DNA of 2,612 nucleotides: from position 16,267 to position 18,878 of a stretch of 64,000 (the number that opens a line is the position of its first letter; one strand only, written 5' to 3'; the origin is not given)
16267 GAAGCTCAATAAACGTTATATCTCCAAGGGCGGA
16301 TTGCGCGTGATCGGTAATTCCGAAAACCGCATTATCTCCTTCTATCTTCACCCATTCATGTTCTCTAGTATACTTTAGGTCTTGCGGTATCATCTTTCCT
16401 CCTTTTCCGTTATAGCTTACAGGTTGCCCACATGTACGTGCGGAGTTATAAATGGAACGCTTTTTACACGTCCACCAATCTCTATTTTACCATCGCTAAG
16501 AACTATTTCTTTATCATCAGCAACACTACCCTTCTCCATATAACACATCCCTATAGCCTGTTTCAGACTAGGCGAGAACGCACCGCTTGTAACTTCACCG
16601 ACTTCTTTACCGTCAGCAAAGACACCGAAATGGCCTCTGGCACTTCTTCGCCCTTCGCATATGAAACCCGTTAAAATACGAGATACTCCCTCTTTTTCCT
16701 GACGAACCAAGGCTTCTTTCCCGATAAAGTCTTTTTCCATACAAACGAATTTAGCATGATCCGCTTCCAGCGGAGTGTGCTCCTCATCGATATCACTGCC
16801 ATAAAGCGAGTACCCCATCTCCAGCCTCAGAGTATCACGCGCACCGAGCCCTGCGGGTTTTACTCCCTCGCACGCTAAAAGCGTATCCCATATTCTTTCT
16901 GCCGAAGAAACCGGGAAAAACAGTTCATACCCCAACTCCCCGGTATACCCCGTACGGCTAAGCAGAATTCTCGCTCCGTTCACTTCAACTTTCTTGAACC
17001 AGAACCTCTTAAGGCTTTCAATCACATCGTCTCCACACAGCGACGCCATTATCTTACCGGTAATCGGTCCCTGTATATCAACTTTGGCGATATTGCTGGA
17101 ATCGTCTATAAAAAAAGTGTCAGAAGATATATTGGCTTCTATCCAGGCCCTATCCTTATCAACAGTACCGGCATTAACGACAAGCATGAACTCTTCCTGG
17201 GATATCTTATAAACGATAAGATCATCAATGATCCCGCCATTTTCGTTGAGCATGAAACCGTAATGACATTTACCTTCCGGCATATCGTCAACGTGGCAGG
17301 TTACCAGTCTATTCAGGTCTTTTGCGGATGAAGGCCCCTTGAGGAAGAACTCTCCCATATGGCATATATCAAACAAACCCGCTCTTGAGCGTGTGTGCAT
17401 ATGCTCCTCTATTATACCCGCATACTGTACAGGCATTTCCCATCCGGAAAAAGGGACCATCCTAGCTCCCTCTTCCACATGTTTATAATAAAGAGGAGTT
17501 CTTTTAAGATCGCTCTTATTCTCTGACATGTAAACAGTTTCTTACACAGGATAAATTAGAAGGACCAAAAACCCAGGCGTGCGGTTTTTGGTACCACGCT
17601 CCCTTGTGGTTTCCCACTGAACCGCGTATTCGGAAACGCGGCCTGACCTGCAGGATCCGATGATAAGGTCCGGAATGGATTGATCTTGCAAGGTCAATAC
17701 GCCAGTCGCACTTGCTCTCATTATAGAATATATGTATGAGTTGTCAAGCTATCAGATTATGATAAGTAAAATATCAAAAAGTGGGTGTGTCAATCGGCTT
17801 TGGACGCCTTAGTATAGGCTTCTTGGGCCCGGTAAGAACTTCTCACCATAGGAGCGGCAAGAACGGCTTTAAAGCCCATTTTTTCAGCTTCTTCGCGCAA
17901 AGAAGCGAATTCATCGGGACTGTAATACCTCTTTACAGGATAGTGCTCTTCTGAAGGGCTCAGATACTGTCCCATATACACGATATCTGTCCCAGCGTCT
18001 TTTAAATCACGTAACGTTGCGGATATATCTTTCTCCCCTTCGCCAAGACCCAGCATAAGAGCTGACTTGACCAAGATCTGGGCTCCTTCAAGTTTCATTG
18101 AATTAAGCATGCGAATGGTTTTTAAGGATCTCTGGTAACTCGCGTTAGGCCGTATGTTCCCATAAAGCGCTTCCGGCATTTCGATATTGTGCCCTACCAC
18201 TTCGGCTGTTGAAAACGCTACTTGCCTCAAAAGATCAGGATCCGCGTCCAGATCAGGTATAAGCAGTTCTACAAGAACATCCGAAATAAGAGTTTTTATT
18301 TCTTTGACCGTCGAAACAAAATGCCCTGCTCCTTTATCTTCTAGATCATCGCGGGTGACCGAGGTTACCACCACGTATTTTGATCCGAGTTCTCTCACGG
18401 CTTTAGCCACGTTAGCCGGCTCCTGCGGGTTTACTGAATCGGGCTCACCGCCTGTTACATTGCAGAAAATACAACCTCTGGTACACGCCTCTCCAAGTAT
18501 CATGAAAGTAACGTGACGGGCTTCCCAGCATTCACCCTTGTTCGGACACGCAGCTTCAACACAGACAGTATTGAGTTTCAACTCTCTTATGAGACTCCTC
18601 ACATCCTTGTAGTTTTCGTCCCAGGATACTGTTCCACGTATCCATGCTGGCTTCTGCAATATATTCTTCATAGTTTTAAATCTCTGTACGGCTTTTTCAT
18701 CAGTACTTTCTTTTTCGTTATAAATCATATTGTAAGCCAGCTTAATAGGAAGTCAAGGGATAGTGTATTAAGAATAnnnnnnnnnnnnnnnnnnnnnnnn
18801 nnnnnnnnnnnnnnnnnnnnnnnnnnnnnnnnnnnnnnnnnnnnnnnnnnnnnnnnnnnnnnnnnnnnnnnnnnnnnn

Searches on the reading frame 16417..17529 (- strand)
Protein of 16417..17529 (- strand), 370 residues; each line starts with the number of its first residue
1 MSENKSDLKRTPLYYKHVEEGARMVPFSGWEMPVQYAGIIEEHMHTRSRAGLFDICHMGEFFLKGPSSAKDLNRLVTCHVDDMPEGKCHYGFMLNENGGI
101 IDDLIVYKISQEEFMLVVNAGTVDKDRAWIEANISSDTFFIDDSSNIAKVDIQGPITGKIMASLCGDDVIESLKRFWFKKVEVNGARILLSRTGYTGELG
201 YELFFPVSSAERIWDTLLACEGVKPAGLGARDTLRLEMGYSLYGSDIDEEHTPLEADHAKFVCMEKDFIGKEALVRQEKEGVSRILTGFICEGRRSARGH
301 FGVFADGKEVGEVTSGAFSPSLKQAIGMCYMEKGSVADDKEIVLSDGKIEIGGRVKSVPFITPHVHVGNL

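Call 6: search_protein_families(library=pfam, proteins=[window:16417-17529:-], max_evalue=0.00001)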
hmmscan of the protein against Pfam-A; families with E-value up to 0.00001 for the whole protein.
window:16417-17529:- (370 aa): 2 families
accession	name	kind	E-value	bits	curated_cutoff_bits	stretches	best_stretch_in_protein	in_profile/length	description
PF01571.26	GCV_T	-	1.4e-88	296.9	25.6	1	13-257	1-251/255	Aminomethyltransferase folate-binding domain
PF08669.17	GCV_T_C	-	2e-12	47.3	25.9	1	285-343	2-61/80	Glycine cleavage T-protein C-terminal barrel domain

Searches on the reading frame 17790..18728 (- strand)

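Call 48: search_protein_families(library=pfam, proteins=[window:17790-18728:-], max_evalue=0.000001)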
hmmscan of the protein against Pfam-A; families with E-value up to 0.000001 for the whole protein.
window:17790-18728:- (312 aa): 1 family
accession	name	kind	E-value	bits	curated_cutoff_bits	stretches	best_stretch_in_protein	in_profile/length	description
PF04055.27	Radical_SAM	-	1.7e-16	61.3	29.5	1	76-242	1-166/166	Radical SAM superfamily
